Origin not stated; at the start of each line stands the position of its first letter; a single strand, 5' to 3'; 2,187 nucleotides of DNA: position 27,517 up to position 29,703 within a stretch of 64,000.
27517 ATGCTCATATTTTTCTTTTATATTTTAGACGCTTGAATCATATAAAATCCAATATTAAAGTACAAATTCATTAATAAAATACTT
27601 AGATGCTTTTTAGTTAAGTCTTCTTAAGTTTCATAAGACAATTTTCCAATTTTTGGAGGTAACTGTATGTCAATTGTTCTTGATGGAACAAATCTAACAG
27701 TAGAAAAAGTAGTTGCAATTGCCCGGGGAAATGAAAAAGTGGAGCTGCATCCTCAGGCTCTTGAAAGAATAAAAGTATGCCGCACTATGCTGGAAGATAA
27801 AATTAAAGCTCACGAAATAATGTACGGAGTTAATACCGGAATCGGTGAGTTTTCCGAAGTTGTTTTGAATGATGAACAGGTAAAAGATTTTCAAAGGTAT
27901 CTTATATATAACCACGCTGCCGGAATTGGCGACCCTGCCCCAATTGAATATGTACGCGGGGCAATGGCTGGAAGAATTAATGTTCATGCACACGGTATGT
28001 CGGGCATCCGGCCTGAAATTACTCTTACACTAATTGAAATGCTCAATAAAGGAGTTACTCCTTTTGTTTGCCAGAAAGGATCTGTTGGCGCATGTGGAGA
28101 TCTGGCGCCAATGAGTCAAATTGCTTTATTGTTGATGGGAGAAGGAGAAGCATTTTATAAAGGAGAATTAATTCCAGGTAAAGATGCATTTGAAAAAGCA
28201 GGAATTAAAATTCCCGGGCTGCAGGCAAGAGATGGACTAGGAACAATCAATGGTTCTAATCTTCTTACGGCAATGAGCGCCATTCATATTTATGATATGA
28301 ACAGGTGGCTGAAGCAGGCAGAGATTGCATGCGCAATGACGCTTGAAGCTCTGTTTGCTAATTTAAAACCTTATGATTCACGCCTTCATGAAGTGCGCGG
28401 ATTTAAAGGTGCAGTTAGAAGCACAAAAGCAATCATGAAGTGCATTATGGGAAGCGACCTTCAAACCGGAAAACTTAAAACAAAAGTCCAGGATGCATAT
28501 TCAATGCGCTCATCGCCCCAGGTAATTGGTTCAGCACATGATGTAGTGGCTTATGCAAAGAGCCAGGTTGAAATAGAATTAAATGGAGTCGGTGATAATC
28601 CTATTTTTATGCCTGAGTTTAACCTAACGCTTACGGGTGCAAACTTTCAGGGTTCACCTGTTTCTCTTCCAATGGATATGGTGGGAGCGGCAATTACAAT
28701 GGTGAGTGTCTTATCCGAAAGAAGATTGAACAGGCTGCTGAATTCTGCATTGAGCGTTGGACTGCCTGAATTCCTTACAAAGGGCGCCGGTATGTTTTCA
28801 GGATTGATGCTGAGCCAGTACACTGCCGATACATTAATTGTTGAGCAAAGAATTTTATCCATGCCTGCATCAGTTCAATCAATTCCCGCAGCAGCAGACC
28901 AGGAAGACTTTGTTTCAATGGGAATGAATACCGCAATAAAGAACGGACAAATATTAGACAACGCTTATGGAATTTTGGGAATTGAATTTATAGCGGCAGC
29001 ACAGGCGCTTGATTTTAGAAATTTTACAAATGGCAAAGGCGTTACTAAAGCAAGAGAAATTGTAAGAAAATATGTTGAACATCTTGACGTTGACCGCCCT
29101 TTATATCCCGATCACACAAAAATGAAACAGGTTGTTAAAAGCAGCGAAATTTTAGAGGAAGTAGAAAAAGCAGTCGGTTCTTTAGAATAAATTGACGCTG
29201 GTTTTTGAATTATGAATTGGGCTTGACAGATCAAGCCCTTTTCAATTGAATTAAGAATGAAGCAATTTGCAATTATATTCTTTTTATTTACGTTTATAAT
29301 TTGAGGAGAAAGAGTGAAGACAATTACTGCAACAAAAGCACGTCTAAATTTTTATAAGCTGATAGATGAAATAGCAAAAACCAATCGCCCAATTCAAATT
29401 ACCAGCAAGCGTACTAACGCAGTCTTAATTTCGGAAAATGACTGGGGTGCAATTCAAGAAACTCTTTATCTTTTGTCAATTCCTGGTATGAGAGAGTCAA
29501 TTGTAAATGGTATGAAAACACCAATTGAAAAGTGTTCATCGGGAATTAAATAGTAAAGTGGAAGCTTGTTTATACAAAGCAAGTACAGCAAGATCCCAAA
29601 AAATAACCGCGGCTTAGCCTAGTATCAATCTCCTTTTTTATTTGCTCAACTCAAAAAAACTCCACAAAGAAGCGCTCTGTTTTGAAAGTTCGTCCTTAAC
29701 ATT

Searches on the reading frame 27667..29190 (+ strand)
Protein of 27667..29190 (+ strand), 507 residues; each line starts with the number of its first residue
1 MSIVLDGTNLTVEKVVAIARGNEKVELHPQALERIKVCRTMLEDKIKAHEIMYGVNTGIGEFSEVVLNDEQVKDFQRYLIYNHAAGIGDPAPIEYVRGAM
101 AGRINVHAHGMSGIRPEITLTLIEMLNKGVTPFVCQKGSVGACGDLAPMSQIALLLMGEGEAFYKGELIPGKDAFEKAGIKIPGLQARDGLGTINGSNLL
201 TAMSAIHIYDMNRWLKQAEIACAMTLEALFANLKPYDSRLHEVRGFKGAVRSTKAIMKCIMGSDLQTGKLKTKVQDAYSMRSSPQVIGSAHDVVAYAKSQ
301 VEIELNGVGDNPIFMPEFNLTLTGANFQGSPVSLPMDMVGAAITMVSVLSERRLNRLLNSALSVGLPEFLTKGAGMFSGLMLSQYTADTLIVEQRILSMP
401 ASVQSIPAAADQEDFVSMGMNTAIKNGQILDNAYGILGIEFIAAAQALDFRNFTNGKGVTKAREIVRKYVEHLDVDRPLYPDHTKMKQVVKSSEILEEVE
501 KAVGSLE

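Call 3: search_protein_families(library=pfam, proteins=[window:27667-29190:+], max_evalue=1)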
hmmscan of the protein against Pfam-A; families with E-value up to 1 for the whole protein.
window:27667-29190:+ (507 aa): 1 family
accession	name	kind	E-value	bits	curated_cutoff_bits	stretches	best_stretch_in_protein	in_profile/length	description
PF00221.24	Lyase_aromatic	-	2.8e-156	521.3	27.3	1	10-468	1-466/466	Aromatic amino acid lyase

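Call 65: find_encoding_contigs(protein=window:27667-29190:+, flank=5000, max_places=8)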
Protein window:27667-29190:+ (507 aa): 6 contigs read that carry it; 1 place shown.
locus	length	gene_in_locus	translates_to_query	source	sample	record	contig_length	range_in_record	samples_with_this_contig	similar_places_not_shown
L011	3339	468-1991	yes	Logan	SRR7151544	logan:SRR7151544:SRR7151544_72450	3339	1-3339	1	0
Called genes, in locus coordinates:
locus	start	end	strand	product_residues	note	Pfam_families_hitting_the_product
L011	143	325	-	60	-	-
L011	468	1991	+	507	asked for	PF00221:Lyase_aromatic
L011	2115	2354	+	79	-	PF02604:PhdYeFM_antitox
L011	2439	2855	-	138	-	-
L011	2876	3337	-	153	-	?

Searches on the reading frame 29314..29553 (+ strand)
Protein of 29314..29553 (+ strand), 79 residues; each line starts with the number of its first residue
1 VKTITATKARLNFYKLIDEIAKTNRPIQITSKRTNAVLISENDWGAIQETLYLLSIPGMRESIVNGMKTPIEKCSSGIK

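Call 100: search_protein_families(library=pfam, proteins=[window:29314-29553:+], max_evalue=0.00001)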
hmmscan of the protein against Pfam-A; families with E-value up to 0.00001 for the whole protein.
window:29314-29553:+ (79 aa): 1 family
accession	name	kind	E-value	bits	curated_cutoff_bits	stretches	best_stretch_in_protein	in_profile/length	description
PF02604.26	PhdYeFM_antitox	-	4.7e-17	62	29.8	1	1-70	1-71/74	Antitoxin Phd_YefM, type II toxin-antitoxin system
